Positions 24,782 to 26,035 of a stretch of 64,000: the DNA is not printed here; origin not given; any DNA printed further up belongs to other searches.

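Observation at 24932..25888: Membrane-anchored caspase-like (C14) protease in the queuosine/sec locus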

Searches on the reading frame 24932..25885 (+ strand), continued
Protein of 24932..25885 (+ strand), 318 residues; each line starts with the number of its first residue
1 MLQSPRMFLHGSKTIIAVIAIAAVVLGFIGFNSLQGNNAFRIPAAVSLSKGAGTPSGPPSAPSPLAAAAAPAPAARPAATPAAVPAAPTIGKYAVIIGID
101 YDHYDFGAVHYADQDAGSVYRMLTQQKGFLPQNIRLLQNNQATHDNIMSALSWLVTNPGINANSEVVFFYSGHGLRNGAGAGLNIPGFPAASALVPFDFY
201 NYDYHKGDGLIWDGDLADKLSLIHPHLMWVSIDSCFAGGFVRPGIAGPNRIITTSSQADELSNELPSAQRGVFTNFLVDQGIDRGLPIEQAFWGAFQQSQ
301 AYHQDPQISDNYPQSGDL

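Call 24: predict_structure(alignment_id=A1)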
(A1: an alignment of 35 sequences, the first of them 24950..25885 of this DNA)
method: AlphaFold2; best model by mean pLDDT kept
length: 312 residues; sequences in the alignment: 35
mean_pLDDT: 78.2   pTM: 0.73
mean pLDDT of the five models: 78.2, 77.8, 76.9, 75.6, 74.2
residues with pLDDT >= 90: 195; 70-90: 29; 50-70: 10; < 50: 78
segments of 3 or more residues with pLDDT < 50: 1-75, 78-80
pLDDT, mean of each block of 10 residues (from residue 1): 42 43 29 26 27 30 37 46 83 85 92 97 97 98 98 95 96 81 92 93 95 97 97 97 96 91 95 95 95 95 85 62
secondary structure, 60 per line:
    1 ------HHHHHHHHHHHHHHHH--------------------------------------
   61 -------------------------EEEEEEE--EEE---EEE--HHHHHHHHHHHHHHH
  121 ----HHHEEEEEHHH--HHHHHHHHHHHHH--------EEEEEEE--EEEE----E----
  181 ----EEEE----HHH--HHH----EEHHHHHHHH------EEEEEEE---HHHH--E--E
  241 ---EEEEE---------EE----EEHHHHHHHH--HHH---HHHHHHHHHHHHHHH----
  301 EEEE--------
elements in order: H7-22 E86-92 E95-97 E101-103 H106-120 E128-132 H138-150 E159-165 E168-171 E185-188 H207-214 E221-227 H231-234 E244-248 H266-273 H282-296 E301-304
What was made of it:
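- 24971..25024 (+): N-terminal hydrophobic segment, residues 8-25. It is preceded by MFLHGSK. It is a signal anchor or a long signal-peptide h-region. Predicted helix at residues 7-22 (call 24).
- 25205..25885 (+): Caspase/hemoglobinase-fold catalytic domain, residues 86-312 (p20-like plus p10-like parts). pLDDT mostly above 90 (call 24).
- On Peptidase family C14 (Pfam PF00656, caspase domain): AF2 model with pLDDT above 90 over residues 81-312 (call 24).
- The AF2 model has pLDDT above 90 over residues 81-312 (call 24).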

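Call 26: search_protein_representatives(alignment_id=A1)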
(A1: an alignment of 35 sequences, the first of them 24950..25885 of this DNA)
Query: 35 sequences, 298 profile positions. Proteins with E-value up to 0.001 (for the whole library): 31319; up to 1e-10: 5467; up to 1e-30: 25. The best 150 are listed.
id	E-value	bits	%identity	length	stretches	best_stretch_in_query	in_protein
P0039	2.0e-110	385.2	-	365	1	53-297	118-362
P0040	9.2e-105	366.6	-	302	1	31-297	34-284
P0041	1.2e-64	234.9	-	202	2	19-197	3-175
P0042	2.5e-40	155.1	-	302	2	63-264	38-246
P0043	1.8e-38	149.0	-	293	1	6-295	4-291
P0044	1.5e-37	145.9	-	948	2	49-259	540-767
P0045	1.6e-37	145.9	-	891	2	55-289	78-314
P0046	2.5e-37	145.2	-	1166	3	54-150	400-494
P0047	2.1e-36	142.2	-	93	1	206-297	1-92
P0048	2.6e-36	141.9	-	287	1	60-294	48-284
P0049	1.5e-35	139.3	-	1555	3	64-257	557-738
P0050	4.4e-35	137.8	-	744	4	41-216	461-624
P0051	7.6e-35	137.0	-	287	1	57-295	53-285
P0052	2.0e-34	135.7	-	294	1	7-297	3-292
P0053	2.3e-34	135.5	-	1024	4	56-221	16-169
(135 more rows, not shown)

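Call 28: fold_search(model_id=the predicted structure, library=pdb)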
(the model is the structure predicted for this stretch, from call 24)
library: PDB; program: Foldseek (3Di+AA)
matches with E <= 10: 1144; with E <= 0.001: 303
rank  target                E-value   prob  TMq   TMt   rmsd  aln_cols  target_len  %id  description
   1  7qp0_B                4.4e-13  1.00  0.54  0.62   4.8       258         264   21  Crystal structure of metacaspase from candida glabrata with magnesium (released 2023-01-11)
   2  7qp1_A                7.6e-13  1.00  0.55  0.66   4.6       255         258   20  Crystal structure of metacaspase from candida glabrata with calcium (released 2023-01-11)
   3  7qp0_A                1.9e-12  1.00  0.54  0.63   5.2       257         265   21  Crystal structure of metacaspase from candida glabrata with magnesium (released 2023-01-11)
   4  9n3e_A                2.2e-12  1.00  0.56  0.56   6.1       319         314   18  Crystal structure of Arabidopsis metacaspase 9 C147G at pH 5.5 (released 2025-06-11)
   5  9n3f                  2.5e-12  1.00  0.55  0.55   4.9       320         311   17  Crystal structure of Arabidopsis Metacaspase 9 C147G at pH 7.5 (released 2025-06-11)
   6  9n3d                  3.6e-12  1.00  0.54  0.55   4.9       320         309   18  Crystal structure of Arabidopsis metacaspase 9 C147G at pH 4.2 (released 2025-06-11)
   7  9n3e_B                4.9e-12  1.00  0.56  0.56   6.2       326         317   17  Crystal structure of Arabidopsis metacaspase 9 C147G at pH 5.5 (released 2025-06-11)
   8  7qp1_B                5.9e-12  1.00  0.53  0.64   4.5       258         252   21  Crystal structure of metacaspase from candida glabrata with calcium (released 2023-01-11)
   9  8a53_D                1.2e-11  1.00  0.56  0.58   4.9       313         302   18  Crystal structure of AtMCA-IIf C147A (metacaspase 9) from Arabidopsis thaliana (released 2023-05-31)
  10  8a53_C                1.9e-11  1.00  0.56  0.57   5.3       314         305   16  Crystal structure of AtMCA-IIf C147A (metacaspase 9) from Arabidopsis thaliana (released 2023-05-31)
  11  8a53_B                4.3e-11  1.00  0.55  0.57   6.0       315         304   17  Crystal structure of AtMCA-IIf C147A (metacaspase 9) from Arabidopsis thaliana (released 2023-05-31)
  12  4f6o                  4.6e-11  1.00  0.50  0.57   5.4       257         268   20  Crystal structure of the yeast metacaspase Yca1 (released 2012-07-11)
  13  8a53_A                5.2e-11  1.00  0.55  0.56   4.7       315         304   17  Crystal structure of AtMCA-IIf C147A (metacaspase 9) from Arabidopsis thaliana (released 2023-05-31)
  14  4f6p                  6.6e-11  1.00  0.49  0.58   5.1       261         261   20  Crystal structure of the yeast metacaspase Yca1 C276A mutant (released 2013-03-27)
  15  8v4x_D                3.1e-10  1.00  0.53  0.46   4.0       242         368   16  Structure of MALT1 in complex with an allosteric inhibitor (released 2024-05-01)
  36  5lua_A                8.9e-09  1.00  0.47  0.55   5.6       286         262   12  Crystal structure of human legumain (AEP) in complex with compound 11b (released 2017-03-29)
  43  8imx_K                2.5e-08  1.00  0.50  0.47   6.3       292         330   15  Cryo-EM structure of GPI-T with a chimeric GPI-anchored protein (released 2023-08-16)
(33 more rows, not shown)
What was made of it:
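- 25205..25885 (+): Best Foldseek matches in the PDB are metacaspases 7qp0, 9n3e and 4f6o, E down to 4e-13 (call 28).
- On Peptidase family C14 (Pfam PF00656, caspase domain): 303 PDB matches at E<=1e-3, led by metacaspases, MALT1 and GSU0716 (call 28).
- On Metacaspases (C14B), type I: Foldseek aligns about 255 columns across the whole of CgMCA1 and Yca1 (call 28).
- On Orthocaspases (prokaryotic p20-only C14, sensu Klemencic & Funk): The C-terminal half aligns structurally to the metacaspase p10 region (call 28), so 'p10-less' is doubtful.
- Closest known: Type I metacaspases. Different: Identity is about 20% (call 28).
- The top Foldseek PDB matches are metacaspases (7qp0, 9n3e, 4f6o, 8a53), followed by MALT1, GSU0716 and legumain (call 28). 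Legumain and GPI-transamidase structures appear among the weaker Foldseek matches (5lua and 8imx, call 28).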

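Call 37: search_solved_structures(query=A1, max_evalue=0.001, show_alignments=5)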
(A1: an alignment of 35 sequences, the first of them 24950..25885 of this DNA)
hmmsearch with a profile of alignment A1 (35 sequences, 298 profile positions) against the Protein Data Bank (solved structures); distinct sequences matched with E-value up to 0.001: 7.
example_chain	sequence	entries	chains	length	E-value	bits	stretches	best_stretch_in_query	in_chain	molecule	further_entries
6w8s_A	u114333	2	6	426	1.7e-13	53.8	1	70-219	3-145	Metacaspase-4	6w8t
4f6o_A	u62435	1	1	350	5.4e-12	48.9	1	50-216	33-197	Metacaspase-1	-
6w8r_A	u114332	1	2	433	9.5e-12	48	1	70-219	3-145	Metacaspase-4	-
4f6p_A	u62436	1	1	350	3.1e-11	46.3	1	50-168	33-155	Metacaspase-1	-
7qp0_A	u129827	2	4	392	1.1e-10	44.6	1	60-179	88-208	Metacaspase-1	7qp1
8a53_A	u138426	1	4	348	2.9e-09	39.9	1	58-190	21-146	Metacaspase-9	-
9n3d_A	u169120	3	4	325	3e-08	36.6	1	67-178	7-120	Metacaspase-9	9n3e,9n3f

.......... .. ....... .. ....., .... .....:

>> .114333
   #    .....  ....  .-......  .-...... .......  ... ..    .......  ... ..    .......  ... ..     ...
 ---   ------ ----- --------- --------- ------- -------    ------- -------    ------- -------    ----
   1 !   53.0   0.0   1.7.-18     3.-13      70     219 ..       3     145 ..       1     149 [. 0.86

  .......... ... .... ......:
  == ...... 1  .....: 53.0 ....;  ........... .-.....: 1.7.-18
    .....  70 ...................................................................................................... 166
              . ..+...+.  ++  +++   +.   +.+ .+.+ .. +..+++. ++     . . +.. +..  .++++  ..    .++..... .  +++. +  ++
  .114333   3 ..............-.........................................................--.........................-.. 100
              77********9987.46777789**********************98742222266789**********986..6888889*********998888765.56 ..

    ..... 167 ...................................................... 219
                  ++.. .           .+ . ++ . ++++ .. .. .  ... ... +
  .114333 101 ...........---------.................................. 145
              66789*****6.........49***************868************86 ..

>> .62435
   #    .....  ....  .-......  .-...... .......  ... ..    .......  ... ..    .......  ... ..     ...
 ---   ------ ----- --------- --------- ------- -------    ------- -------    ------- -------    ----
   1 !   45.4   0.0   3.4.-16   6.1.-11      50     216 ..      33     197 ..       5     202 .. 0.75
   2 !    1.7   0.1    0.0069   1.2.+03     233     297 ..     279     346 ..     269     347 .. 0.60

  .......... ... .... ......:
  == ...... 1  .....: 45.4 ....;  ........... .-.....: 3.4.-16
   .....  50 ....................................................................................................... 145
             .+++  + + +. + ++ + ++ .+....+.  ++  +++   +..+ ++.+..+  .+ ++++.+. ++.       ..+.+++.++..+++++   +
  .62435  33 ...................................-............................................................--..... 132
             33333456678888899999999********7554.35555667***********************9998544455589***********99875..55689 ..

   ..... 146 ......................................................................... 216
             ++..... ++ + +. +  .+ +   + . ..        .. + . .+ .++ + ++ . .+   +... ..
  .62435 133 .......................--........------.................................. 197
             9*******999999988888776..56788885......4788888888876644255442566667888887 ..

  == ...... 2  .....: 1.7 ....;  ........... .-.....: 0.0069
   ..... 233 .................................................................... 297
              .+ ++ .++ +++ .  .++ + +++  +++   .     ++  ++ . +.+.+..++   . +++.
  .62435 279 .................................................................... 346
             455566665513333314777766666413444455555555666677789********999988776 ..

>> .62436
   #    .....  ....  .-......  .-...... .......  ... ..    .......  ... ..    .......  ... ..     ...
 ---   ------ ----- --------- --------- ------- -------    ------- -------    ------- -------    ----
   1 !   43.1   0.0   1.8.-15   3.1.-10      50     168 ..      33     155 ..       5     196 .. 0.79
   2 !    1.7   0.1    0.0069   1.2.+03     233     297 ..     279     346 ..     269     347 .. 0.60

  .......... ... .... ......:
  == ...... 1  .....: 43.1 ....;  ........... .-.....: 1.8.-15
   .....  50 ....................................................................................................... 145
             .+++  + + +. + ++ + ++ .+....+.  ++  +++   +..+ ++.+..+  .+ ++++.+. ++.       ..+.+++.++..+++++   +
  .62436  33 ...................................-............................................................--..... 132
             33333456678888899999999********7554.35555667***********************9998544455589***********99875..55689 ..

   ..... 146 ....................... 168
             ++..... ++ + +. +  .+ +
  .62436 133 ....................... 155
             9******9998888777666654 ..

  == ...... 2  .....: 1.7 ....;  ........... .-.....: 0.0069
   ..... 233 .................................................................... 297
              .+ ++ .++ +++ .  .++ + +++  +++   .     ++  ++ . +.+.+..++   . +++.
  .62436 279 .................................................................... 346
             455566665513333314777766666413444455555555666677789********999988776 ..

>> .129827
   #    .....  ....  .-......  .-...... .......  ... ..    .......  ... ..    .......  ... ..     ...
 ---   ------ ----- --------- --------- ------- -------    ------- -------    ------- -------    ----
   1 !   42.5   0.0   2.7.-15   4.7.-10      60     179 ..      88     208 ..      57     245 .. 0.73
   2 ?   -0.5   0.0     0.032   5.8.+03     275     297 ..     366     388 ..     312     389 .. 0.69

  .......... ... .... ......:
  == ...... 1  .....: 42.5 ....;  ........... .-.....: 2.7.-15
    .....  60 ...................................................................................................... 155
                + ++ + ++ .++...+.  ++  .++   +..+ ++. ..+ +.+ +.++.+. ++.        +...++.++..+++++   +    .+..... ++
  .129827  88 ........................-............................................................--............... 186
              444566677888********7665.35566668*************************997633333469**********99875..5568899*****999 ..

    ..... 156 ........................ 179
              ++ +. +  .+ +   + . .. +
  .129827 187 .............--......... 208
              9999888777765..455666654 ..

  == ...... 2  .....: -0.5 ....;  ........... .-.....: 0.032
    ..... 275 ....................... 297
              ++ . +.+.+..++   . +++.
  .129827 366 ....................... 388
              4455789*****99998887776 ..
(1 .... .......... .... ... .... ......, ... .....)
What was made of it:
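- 25205..25885 (+): Profile-to-PDB matches (call 37).
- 25274..25276 (+): Asp109 codon, equivalent to S1-pocket Asp95 of TbMCA2. Aligns to the D of GCxND in Yca1 and AtMC4 (call 37).
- On Metacaspases (C14B), type I: The HMM alignment of the C-terminal part to Yca1 279-346 is weak at 1.7 bits, although it includes the Q-x-P-Q motif (call 37).
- Closest known: Type I metacaspases. Same: Shared features are the His/Cys dyad in SGHG and DSC motifs, acidic S1 residues (the Asp95, Ser156 and Asp211 equivalents), a short p20-p10 junction, and a C-terminal Q-x-P-Q motif aligned to Yca1 QKPQL (call 37).
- Closest known: Orthocaspase MaOC1 of Microcystis aeruginosa. Different: This protein has a p10-like C-terminal half that aligns to metacaspases (calls 28, 37) and an export signal.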

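Call 41: search_protein_families(library=padloc, proteins=[window:24950-25885:+, L009:8969-9325:+, L009:9521-10066:+], max_evalue=0.01)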
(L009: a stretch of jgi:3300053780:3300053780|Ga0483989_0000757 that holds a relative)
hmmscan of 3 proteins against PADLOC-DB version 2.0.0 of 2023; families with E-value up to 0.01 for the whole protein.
window:24950-25885:+ (312 aa): 1 family
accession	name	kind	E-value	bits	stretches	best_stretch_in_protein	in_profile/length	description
PDLC02987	caspase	-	2.4e-10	38.2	1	87-269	4-157/453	-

L009:8969-9325:+ (118 aa): 0 families

L009:9521-10066:+ (181 aa): 0 families
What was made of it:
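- On Defence-system caspase-like proteases (PADLOC; CHAT, gasdermin or CRISPR-associated): Only PDLC02987 at 38 bits over positions 4-157 of 453 (call 41).
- PADLOC's generic 'caspase' model gives a weak hit of 38 bits (call 41).
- Tried and rejected: PADLOC gave only a partial generic caspase hit (call 41).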

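Call 51: search_protein_families(library=phrogs, proteins=[window:24950-25885:+], max_evalue=0.01)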
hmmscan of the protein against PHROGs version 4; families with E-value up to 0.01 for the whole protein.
window:24950-25885:+ (312 aa): 0 families
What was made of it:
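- Tried and rejected: PHROGs gave nothing (call 51).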

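Call 63: search_protein_families(library=pfam, alignment_id=A3, max_evalue=0.00001)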
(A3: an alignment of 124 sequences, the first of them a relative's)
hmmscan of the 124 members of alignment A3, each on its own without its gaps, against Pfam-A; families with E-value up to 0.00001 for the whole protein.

A. member 1, L028:1215-2405:- (397 aa): 3 families
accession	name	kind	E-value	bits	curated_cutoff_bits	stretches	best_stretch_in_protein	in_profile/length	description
PF22691.2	Thiolase_C_1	-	1.6e-36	125.6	28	1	256-387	14-140/144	Thiolase C-terminal domain-like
PF00108.29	Thiolase_N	-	1.9e-18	67.2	26.4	1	8-223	1-258/260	Thiolase, N-terminal domain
PF02803.24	Thiolase_C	-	3.6e-08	33.5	27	1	266-364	27-105/123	Thiolase, C-terminal domain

B. families by the number of members that match (of 124 scanned): 141 families (the first 25 are shown)
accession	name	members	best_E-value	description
PF13229.12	Beta_helix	5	1.8e-38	Right handed beta helix region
PF13412.12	HTH_24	5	1e-07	Winged helix-turn-helix DNA-binding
PF00271.37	Helicase_C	4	1.1e-35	Helicase conserved C-terminal domain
PF04851.21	ResIII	4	9e-14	Type III restriction enzyme, res subunit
PF13404.12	HTH_AsnC-type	4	3.5e-09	AsnC-type helix-turn-helix domain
PF00133.28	tRNA-synt_1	3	2.5e-94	tRNA synthetases class I (I, L, M and V)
PF00082.27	Peptidase_S8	3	5.3e-66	Subtilase family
PF00270.35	DEAD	3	9e-50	DEAD/DEAH box helicase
PF05048.19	NosD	3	8.1e-49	Periplasmic copper-binding protein (NosD)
PF00892.27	EamA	3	1.7e-38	EamA-like transporter family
PF08264.19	Anticodon_1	3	1.5e-28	Anticodon-binding domain of tRNA ligase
PF09334.17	tRNA-synt_1g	3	1.8e-18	tRNA synthetases class I (M)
PF07728.20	AAA_5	3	5e-10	AAA domain (dynein-related subfamily)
PF01078.27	Mg_chelatase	3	8e-10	Magnesium chelatase, subunit ChlI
PF19302.4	DUF5915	3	3.3e-09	Domain of unknown function (DUF5915)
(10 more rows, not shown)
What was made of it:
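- Some archaeal loci have subtilase or beta-helix neighbours (call 63).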
